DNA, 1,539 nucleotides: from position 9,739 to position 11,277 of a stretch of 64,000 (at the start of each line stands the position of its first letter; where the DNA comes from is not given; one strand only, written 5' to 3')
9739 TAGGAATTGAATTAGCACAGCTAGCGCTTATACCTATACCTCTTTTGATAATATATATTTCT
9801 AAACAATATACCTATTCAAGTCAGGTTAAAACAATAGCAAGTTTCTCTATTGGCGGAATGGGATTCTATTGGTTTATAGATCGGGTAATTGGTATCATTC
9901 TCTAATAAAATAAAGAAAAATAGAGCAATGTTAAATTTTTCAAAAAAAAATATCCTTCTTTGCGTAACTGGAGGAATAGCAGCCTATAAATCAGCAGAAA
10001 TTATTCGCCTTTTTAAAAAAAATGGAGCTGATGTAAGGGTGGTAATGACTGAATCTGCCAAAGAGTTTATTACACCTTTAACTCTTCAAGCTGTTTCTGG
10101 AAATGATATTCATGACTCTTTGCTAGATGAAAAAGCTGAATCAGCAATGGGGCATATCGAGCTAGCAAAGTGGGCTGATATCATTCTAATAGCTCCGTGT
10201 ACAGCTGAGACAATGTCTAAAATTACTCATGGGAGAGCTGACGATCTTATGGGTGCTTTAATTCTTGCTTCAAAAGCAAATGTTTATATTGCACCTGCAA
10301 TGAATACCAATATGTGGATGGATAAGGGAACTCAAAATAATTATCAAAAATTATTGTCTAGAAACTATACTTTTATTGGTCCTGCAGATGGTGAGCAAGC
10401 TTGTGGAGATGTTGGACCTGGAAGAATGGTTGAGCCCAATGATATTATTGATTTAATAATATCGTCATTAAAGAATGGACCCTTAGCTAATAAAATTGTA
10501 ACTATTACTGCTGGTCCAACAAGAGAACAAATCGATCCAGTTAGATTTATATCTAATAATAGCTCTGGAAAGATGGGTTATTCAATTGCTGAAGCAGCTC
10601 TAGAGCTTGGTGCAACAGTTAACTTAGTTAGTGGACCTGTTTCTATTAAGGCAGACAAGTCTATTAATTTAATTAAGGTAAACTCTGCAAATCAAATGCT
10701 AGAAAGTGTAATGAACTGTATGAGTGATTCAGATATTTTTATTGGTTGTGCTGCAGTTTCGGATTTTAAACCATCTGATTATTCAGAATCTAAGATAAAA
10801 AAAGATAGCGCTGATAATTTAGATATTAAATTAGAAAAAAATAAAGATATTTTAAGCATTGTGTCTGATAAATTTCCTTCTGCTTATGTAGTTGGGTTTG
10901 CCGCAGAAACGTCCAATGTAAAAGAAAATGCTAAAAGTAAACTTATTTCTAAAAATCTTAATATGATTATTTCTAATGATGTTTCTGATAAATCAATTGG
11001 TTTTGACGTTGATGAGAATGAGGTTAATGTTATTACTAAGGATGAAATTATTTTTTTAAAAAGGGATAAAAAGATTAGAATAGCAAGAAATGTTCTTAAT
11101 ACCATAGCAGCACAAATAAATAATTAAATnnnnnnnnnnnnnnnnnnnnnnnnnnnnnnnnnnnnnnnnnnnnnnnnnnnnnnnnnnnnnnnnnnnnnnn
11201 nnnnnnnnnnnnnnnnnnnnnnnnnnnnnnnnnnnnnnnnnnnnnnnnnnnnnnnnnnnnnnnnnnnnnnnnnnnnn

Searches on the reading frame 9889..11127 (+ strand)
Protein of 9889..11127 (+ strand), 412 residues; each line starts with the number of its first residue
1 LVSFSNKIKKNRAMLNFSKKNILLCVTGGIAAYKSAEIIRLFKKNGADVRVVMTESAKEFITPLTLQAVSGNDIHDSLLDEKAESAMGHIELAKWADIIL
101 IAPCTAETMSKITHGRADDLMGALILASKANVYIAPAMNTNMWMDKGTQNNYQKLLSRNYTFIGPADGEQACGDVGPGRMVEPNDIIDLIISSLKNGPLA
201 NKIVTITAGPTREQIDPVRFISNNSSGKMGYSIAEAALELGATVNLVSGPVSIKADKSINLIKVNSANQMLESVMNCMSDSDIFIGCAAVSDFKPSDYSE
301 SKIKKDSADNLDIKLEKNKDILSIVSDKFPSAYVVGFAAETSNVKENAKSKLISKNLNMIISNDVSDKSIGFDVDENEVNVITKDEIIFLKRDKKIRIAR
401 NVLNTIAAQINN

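Call 91: search_protein_families(library=pfam, proteins=[window:9889-11127:+], max_evalue=0.00001)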
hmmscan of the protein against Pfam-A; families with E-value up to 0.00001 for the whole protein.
window:9889-11127:+ (412 aa): 2 families
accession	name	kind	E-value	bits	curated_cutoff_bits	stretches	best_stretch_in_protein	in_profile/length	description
PF04127.22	DFP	-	8.2e-68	228.3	22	1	199-382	1-186/186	DNA/pantothenate metabolism flavoprotein C-terminal domain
PF02441.25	Flavoprotein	-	9.1e-35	120.1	22.7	1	20-193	1-161/162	Flavoprotein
